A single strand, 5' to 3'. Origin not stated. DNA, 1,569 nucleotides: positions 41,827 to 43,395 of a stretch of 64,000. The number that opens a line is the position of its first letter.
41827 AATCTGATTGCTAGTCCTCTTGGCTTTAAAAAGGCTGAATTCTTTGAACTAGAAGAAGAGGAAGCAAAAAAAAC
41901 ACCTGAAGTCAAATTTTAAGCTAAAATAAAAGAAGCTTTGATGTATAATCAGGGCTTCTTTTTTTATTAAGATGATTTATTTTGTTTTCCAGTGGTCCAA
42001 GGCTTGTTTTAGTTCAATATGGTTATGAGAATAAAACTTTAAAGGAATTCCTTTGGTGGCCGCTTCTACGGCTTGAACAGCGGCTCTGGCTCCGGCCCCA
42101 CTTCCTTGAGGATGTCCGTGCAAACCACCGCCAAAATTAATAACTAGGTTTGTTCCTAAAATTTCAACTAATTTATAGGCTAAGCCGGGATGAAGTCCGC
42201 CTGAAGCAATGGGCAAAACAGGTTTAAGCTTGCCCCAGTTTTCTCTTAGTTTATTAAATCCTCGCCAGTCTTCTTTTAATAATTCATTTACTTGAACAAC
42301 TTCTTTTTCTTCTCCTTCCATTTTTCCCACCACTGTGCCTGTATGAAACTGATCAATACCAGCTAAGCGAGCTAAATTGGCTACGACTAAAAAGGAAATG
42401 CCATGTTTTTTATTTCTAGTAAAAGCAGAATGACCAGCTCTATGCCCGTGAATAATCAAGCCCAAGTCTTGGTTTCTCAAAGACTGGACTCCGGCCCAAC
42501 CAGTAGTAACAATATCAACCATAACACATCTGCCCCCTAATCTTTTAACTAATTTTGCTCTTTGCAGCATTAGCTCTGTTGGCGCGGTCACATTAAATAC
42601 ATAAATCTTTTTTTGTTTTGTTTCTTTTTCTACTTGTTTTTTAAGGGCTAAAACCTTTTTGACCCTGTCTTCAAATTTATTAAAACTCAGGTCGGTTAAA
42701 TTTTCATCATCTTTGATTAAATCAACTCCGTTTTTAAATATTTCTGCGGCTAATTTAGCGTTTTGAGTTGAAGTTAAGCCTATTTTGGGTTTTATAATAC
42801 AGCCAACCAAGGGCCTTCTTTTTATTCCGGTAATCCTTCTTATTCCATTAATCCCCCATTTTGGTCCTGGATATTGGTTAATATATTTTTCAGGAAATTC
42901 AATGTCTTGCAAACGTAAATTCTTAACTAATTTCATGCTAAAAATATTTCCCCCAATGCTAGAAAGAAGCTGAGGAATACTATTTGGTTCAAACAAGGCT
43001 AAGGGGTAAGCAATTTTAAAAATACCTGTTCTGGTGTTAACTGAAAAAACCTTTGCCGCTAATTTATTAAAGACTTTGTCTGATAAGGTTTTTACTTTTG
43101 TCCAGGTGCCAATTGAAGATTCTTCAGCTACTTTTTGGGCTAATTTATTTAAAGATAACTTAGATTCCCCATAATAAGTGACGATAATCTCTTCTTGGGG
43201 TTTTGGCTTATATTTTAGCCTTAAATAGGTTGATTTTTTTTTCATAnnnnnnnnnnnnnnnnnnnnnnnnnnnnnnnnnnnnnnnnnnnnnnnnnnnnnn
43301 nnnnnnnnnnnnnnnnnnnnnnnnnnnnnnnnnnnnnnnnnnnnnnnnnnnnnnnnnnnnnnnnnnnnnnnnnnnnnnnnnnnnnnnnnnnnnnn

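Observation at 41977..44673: Form II/III RuBisCO with a ribose-1,5-bisphosphate isomerase and an inserted cytidylyltransferase-like gene (nucleoside salvage module)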

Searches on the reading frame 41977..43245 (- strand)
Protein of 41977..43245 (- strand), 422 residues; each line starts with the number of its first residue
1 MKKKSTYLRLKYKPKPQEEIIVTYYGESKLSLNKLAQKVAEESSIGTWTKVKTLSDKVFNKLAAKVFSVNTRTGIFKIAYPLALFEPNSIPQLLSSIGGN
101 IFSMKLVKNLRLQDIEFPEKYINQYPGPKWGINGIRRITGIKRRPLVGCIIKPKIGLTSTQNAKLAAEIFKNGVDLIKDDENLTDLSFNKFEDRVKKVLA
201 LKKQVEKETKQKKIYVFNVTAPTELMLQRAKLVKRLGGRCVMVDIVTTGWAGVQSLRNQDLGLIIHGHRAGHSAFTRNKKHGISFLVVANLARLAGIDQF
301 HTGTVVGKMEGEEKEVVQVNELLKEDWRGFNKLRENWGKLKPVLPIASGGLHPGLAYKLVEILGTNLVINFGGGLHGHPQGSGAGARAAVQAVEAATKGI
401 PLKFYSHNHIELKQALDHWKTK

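Call 3: search_protein_families(library=pfam, proteins=[window:41977-43245:-], max_evalue=0.01)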
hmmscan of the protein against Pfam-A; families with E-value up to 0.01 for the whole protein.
window:41977-43245:- (422 aa): 2 families
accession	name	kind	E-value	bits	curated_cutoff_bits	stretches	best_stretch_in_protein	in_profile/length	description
PF00016.26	RuBisCO_large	-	1.4e-81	274.5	30.1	1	132-419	2-299/299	Ribulose bisphosphate carboxylase large chain, catalytic domain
PF02788.21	RuBisCO_large_N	-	1.3e-34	119.4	20.7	1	7-121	2-120/120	Ribulose bisphosphate carboxylase large chain, N-terminal domain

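Call 4: search_protein_families(library=ncbifam, proteins=[window:41977-43245:-], max_evalue=0.01)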
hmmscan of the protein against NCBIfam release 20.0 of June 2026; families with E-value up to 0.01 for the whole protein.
window:41977-43245:- (422 aa): 6 families
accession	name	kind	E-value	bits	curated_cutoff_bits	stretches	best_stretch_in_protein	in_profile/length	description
TIGR03326.1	rubisco_III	equivalog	9.8e-155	515.6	497.45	1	7-419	2-426/426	type III ribulose-bisphosphate carboxylase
NF003252.0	PRK04208.1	subfamily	6.4e-149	496.4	438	1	3-421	13-457/468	ribulose-bisphosphate carboxylase large subunit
NF010002.0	PRK13475.1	equivalog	1.2e-75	255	489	1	6-420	6-441/459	ribulose-bisphosphate carboxylase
NF042437.1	OxoIsoapPDcar_OiaX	equivalog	1.3e-70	238.3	700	1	20-419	1-411/412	3-oxo-isoapionate-4-phosphate decarboxylase OiaX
NF007095.0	PRK09549.1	equivalog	1.5e-69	234.5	409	1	18-420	2-402/407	2,3-diketo-5-methylthiopentyl-1-phosphate enolase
TIGR03332.1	salvage_mtnW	equivalog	1.3e-53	182.1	513.6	1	19-419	2-406/407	2,3-diketo-5-methylthiopentyl-1-phosphate enolase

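Call 8: search_solved_structures(query=window:41977-43245:-, max_evalue=1e-20)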
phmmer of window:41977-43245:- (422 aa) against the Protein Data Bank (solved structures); distinct sequences matched with E-value up to 1e-20: 99 (the best 60 are shown).
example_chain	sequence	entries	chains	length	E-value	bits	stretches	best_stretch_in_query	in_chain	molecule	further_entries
2cwx_A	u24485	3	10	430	6.4e-113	380.7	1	7-416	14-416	Ribulose bisphosphate carboxylase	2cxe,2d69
6hun_A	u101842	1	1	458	1e-110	373.4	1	11-419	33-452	Ribulose bisphosphate carboxylase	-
8dht_A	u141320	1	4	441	4.9e-104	351.4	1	8-419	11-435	Ribulose bisphosphate carboxylase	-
1geh_A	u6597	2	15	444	7e-102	344.3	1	7-419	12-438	RIBULOSE-1,5-BISPHOSPHATE CARBOXYLASE/OXYGENASE | Ribulose bisphosphate carboxylase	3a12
3a13_A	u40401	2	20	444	8.9e-102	344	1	7-419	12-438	Ribulose bisphosphate carboxylase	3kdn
3kdo_A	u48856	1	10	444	3.1e-101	342.2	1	7-419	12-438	Ribulose bisphosphate carboxylase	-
3wqp_A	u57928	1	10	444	4.8e-101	341.6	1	7-419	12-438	Ribulose bisphosphate carboxylase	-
7qsv_A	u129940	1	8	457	2.9e-88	299.4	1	5-397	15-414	RubisCO large subunit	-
8u66_A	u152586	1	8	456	1e-87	297.7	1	4-397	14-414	Rubisco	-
7qsx_A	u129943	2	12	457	5.5e-87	295.3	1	5-397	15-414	RubisCO large subunit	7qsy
7qvi_A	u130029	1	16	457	5.5e-87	295.3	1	5-397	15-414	RubisCO large subunit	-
7qsz_A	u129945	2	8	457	1e-86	294.4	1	5-397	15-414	RubisCO large subunit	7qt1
8qmv_A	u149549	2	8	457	1.1e-85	291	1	5-397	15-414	RubisCO large subunit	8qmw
7qsw_A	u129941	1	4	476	5.2e-77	262.4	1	5-397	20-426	RubisCO large subunit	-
6ura_A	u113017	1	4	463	3.6e-75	256.3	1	32-420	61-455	Ribulose bisphosphate carboxylase large chain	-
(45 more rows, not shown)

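Call 35: search_solved_structures(query=window:41977-43245:-, max_evalue=1e-100, show_alignments=4)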
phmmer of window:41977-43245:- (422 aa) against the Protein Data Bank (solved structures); distinct sequences matched with E-value up to 1e-100: 7.
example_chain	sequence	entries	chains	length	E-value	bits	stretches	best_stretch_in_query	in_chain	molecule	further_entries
2cwx_A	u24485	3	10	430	6.4e-113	380.7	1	7-416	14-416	Ribulose bisphosphate carboxylase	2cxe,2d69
6hun_A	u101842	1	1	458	1e-110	373.4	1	11-419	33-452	Ribulose bisphosphate carboxylase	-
8dht_A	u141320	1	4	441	4.9e-104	351.4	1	8-419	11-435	Ribulose bisphosphate carboxylase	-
1geh_A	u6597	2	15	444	7e-102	344.3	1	7-419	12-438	RIBULOSE-1,5-BISPHOSPHATE CARBOXYLASE/OXYGENASE | Ribulose bisphosphate carboxylase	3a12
3a13_A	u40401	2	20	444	8.9e-102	344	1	7-419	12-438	Ribulose bisphosphate carboxylase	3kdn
3kdo_A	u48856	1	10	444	3.1e-101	342.2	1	7-419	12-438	Ribulose bisphosphate carboxylase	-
3wqp_A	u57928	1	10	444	4.8e-101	341.6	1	7-419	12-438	Ribulose bisphosphate carboxylase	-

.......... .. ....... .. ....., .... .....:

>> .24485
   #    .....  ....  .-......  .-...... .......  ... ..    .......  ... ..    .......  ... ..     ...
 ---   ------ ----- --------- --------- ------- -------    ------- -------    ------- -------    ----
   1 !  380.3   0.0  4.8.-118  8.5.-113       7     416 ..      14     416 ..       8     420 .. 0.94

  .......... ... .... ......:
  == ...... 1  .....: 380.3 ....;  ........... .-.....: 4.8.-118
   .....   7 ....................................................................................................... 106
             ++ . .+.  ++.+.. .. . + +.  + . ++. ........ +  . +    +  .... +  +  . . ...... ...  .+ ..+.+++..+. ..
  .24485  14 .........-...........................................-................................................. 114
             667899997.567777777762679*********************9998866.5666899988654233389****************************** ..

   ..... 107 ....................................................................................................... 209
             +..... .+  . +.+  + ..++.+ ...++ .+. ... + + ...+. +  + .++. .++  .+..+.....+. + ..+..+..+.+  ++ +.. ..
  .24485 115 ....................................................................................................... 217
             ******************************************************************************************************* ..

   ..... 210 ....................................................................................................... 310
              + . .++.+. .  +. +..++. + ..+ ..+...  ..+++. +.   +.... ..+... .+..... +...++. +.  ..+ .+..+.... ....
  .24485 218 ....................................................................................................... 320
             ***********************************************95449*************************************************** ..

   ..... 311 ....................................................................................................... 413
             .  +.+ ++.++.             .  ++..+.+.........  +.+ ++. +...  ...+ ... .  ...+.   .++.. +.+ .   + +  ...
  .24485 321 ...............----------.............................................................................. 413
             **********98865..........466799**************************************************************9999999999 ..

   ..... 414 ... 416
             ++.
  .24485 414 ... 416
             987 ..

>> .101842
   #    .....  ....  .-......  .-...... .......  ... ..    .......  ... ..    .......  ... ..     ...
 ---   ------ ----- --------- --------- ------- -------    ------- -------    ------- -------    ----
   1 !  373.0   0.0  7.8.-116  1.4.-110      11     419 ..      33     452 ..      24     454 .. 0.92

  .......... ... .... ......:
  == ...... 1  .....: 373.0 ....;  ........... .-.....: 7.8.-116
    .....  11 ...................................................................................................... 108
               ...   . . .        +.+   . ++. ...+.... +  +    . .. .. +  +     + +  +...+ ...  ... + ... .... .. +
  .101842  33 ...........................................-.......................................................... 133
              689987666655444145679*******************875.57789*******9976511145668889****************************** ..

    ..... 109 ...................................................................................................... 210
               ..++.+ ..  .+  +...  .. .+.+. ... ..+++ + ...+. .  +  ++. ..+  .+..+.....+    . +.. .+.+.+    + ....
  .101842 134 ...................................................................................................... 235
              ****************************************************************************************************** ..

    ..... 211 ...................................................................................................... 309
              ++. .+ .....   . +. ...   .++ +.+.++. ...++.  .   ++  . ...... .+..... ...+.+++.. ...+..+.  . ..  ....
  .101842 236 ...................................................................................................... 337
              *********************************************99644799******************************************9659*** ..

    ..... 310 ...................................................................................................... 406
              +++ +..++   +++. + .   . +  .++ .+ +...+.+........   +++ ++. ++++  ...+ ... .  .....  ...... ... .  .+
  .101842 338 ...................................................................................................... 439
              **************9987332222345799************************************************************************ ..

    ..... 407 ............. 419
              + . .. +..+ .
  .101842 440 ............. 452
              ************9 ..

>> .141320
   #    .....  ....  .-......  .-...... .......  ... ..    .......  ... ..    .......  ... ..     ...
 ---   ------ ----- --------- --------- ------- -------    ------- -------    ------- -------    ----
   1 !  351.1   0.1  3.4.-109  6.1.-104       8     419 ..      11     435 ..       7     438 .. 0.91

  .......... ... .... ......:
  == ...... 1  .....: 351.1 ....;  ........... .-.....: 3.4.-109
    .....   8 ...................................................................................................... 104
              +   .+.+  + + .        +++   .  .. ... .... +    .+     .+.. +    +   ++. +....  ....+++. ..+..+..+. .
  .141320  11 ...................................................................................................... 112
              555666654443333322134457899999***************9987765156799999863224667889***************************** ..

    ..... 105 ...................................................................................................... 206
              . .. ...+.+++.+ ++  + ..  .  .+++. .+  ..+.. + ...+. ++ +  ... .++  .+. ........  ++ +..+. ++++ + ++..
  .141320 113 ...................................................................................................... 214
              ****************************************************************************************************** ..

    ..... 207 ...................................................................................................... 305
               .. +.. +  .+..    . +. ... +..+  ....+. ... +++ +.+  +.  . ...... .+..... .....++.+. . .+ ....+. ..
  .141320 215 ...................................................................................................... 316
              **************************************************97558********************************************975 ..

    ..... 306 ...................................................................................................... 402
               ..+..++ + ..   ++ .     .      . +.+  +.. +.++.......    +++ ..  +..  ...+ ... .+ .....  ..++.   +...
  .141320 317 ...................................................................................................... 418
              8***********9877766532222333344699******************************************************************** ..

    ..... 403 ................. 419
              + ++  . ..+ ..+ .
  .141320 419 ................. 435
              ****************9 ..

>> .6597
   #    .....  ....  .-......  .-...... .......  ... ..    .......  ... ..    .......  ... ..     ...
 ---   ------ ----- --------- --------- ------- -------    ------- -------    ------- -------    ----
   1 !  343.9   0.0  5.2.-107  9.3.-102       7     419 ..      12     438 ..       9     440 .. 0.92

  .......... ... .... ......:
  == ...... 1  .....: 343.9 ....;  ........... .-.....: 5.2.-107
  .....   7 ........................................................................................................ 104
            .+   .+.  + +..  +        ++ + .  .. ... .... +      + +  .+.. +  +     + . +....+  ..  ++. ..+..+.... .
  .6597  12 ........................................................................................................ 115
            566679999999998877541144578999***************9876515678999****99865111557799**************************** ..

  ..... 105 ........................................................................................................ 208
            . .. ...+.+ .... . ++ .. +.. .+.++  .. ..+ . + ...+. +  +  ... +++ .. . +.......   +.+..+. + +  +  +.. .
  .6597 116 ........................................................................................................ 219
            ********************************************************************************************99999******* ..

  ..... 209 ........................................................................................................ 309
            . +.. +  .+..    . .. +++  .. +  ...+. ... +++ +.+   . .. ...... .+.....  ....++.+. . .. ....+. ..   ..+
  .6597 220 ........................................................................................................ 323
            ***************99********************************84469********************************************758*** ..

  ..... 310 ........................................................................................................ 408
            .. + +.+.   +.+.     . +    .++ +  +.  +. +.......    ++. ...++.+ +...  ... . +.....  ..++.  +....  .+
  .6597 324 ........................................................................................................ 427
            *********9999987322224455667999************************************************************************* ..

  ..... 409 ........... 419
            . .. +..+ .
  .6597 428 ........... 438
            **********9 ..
